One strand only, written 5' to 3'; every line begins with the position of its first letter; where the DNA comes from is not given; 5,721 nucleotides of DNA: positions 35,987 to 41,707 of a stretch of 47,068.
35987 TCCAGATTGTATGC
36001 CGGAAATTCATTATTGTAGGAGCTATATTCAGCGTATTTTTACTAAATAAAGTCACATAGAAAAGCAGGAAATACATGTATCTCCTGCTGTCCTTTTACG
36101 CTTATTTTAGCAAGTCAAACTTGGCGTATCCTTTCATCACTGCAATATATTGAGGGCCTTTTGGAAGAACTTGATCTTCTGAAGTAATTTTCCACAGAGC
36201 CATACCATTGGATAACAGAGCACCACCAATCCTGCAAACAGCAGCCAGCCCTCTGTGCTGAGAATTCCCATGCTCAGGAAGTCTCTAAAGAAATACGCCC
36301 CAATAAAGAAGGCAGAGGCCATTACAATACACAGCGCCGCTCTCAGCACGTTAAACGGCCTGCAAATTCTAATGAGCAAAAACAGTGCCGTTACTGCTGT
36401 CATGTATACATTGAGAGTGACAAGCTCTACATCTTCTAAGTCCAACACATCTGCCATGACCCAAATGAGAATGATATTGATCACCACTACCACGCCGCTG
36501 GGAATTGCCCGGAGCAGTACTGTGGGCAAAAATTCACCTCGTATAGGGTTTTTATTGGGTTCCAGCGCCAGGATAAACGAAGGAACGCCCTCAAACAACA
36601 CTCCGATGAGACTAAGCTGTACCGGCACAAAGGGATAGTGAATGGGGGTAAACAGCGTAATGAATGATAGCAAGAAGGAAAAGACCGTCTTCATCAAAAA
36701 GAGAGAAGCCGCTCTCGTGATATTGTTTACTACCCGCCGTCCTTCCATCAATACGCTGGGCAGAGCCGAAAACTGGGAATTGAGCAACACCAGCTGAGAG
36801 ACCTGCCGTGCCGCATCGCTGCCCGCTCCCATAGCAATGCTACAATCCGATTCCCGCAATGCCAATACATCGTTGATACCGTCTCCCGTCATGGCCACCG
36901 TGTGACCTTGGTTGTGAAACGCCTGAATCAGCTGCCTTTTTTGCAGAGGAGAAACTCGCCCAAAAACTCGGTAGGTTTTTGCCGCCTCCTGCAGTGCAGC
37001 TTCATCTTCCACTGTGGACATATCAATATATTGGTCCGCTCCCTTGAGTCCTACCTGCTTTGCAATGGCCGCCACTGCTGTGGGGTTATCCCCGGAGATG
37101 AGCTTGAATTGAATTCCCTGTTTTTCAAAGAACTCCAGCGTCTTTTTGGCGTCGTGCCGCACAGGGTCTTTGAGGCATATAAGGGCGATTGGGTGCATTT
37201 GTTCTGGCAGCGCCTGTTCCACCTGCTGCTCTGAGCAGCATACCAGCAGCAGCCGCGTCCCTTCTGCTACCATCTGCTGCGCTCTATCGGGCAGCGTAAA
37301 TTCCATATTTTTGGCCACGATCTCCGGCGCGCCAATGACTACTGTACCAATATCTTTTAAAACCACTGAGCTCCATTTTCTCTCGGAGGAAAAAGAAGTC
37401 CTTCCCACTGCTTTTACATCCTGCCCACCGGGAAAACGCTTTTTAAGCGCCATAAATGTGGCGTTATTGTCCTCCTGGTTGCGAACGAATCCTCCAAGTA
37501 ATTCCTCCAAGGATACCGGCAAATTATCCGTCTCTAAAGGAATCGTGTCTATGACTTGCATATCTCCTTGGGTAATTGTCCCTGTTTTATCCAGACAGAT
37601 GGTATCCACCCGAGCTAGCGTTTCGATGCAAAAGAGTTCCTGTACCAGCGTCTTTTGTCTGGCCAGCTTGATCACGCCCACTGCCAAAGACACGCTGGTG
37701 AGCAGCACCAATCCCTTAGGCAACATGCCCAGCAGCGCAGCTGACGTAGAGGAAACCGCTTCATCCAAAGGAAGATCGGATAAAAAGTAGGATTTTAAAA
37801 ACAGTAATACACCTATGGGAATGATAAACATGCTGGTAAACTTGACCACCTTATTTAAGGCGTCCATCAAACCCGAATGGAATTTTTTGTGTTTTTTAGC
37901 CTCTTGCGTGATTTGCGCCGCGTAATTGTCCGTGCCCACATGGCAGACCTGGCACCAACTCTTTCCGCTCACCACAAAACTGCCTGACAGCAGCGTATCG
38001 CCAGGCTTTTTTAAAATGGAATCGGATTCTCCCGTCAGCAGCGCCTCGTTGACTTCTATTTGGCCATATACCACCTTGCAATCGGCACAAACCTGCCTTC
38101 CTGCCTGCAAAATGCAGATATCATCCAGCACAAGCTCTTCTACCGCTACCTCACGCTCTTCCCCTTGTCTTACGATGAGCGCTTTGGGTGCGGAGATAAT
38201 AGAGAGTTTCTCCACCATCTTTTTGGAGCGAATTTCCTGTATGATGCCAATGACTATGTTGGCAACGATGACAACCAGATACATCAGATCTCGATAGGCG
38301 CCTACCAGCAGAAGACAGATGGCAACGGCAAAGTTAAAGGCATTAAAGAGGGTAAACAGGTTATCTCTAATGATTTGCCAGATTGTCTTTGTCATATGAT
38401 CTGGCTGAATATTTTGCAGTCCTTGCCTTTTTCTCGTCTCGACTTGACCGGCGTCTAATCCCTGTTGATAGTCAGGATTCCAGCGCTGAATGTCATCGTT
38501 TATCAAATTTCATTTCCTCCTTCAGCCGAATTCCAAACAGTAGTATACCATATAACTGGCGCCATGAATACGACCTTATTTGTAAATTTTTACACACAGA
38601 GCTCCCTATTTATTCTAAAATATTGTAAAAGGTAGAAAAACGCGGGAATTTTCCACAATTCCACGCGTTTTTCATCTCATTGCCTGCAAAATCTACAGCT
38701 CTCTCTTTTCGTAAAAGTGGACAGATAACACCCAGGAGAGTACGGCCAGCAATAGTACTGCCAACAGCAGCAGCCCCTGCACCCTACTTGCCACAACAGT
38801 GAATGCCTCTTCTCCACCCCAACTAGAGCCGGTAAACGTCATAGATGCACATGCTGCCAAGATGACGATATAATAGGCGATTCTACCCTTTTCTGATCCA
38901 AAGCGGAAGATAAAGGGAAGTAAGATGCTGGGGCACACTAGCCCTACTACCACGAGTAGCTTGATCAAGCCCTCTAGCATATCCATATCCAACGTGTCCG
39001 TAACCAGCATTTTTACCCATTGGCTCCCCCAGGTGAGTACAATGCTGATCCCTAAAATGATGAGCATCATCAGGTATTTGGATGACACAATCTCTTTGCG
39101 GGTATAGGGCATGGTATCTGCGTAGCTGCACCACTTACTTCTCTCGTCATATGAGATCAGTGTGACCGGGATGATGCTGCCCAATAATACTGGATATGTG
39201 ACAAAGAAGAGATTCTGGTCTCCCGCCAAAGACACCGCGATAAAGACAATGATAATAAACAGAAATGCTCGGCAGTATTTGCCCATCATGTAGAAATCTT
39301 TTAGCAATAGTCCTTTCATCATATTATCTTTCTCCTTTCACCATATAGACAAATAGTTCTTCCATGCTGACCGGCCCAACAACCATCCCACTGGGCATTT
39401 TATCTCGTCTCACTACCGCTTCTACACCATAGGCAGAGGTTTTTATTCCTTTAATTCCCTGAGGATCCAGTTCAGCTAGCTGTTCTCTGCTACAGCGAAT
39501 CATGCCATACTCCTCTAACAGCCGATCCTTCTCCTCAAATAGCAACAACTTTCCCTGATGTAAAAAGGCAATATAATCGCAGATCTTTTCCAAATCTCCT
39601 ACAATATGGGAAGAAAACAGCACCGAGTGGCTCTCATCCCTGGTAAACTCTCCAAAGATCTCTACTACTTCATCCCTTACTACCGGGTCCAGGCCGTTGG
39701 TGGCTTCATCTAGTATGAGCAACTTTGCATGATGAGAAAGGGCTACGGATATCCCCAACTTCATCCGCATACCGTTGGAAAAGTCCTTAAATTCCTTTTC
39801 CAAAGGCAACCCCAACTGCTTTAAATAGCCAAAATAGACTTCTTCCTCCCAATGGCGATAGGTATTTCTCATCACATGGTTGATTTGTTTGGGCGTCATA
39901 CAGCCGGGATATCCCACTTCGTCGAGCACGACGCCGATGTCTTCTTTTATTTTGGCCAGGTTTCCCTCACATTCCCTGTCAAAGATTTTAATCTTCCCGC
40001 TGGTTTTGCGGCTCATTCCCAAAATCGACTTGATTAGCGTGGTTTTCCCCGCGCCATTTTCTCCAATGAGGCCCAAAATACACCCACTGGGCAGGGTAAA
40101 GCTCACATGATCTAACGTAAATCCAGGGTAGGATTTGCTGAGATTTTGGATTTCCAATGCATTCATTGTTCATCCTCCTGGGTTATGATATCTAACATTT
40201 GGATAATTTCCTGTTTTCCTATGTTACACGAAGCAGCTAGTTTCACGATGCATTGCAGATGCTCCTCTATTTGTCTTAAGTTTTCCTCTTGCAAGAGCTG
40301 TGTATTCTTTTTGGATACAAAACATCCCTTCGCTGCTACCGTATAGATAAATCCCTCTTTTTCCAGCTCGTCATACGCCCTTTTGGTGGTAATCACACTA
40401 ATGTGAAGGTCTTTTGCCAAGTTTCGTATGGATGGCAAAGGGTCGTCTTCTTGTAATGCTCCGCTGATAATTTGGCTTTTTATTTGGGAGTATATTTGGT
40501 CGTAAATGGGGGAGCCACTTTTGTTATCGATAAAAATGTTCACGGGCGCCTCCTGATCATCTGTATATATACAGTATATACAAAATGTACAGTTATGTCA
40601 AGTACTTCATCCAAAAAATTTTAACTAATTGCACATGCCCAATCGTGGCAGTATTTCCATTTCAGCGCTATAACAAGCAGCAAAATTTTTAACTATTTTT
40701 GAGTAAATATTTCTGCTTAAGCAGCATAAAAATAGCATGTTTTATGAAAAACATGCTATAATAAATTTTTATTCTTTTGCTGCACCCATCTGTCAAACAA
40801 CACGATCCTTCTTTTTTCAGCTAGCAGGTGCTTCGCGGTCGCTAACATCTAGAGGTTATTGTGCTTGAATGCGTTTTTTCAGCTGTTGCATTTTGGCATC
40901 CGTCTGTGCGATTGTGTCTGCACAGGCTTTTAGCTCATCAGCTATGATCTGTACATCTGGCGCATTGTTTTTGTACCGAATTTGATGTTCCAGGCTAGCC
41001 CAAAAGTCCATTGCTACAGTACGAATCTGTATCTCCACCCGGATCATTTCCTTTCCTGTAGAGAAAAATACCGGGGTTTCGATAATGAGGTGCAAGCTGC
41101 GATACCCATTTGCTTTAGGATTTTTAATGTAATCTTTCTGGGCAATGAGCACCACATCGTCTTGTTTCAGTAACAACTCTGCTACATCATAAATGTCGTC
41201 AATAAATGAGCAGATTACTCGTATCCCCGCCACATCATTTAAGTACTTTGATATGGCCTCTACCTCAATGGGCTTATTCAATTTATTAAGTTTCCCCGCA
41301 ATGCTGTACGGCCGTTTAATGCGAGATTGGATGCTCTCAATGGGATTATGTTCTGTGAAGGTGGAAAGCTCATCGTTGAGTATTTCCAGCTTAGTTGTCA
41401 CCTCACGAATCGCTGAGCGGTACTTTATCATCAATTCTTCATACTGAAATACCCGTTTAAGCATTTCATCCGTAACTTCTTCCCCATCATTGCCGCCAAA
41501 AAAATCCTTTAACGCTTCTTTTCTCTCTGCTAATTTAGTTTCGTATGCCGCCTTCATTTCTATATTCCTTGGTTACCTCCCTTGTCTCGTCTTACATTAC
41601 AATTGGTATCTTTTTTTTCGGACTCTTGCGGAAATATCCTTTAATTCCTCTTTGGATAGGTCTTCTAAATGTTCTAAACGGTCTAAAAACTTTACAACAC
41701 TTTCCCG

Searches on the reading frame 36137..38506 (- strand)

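Call 18: search_protein_families(library=pfam, proteins=[window:36137-38506:-])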
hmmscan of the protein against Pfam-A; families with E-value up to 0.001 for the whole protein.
window:36137-38506:- (789 aa): 3 families
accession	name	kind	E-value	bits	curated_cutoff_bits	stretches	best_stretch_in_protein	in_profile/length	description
PF00122.25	E1-E2_ATPase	-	1e-39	136.4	28.1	1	105-284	3-181/181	E1-E2 ATPase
PF00702.32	Hydrolase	-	6.1e-21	76.1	26.4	1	300-553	1-190/191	haloacid dehalogenase-like hydrolase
PF08282.18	Hydrolase_3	-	0.0001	22.6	20.9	0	528-577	197-246/255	haloacid dehalogenase-like hydrolase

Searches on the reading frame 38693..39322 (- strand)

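Call 18: search_protein_families(library=pfam, proteins=[window:38693-39322:-])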
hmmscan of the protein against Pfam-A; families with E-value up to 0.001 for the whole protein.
window:38693-39322:- (209 aa): 2 families
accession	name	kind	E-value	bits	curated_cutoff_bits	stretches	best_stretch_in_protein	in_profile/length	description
PF13346.12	ABC2_membrane_5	-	5.7e-39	134.2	25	1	4-205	1-205/205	ABC-2 family transporter protein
PF12730.13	ABC2_membrane_4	-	0.00024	21.6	27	1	37-146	54-164/179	ABC-2 family transporter protein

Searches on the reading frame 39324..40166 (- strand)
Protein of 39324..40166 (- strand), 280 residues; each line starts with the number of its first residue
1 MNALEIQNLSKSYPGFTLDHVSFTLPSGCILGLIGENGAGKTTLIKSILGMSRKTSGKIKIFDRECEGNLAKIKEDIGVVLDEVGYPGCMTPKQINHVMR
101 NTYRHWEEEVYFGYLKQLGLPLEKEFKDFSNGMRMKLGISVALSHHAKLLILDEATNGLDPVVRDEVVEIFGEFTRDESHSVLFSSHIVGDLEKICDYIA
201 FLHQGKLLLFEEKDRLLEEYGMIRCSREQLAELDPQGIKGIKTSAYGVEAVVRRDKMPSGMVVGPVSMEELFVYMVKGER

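Call 18: search_protein_families(library=pfam, proteins=[window:39324-40166:-])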
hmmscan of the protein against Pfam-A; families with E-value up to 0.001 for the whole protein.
window:39324-40166:- (280 aa): 4 families
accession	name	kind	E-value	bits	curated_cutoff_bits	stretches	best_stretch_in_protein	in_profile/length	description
PF00005.33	ABC_tran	-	3.9e-24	86.2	25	1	18-157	1-137/137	ABC transporter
PF13304.12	AAA_21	-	3e-11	44.4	27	1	127-187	236-298/304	AAA domain, putative AbiEii toxin, Type IV TA system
PF13401.12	AAA_22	-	2.7e-05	24.9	27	1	31-176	8-109/130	AAA domain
PF13476.12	AAA_23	-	0.00011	23.4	27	0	4-49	2-40/201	AAA domain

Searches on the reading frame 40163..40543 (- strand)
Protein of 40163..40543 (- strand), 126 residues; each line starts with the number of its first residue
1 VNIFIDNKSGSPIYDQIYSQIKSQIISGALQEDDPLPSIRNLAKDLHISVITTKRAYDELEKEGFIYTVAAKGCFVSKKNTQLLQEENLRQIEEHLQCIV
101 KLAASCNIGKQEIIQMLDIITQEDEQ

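Call 18: search_protein_families(library=pfam, proteins=[window:40163-40543:-])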
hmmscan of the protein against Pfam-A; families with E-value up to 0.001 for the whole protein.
window:40163-40543:- (126 aa): 4 families
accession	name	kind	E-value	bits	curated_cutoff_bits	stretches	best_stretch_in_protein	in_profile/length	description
PF00392.27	GntR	-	5.6e-13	48.8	27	1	14-76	2-64/64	Bacterial regulatory proteins, gntR family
PF13412.12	HTH_24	-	4e-05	23.5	21.9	1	29-66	11-47/48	Winged helix-turn-helix DNA-binding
PF13730.12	HTH_36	-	4.4e-05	23.6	25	1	32-66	21-55/55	Helix-turn-helix domain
PF08784.17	RPA_C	-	9.9e-05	23.5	22.6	1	6-68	45-101/106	Replication protein A C terminal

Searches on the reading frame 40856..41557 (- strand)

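Call 18: search_protein_families(library=pfam, proteins=[window:40856-41557:-])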
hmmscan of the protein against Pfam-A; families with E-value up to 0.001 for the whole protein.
window:40856-41557:- (233 aa): 2 families
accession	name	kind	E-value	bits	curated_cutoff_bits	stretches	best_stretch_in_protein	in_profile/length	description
PF04607.23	RelA_SpoT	-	2.4e-34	118.4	27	1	78-198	1-111/113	Region found in RelA / SpoT proteins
PF05531.17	NPV_P10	-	0.00011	23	29.8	0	45-107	8-66/75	Nucleopolyhedrovirus P10 protein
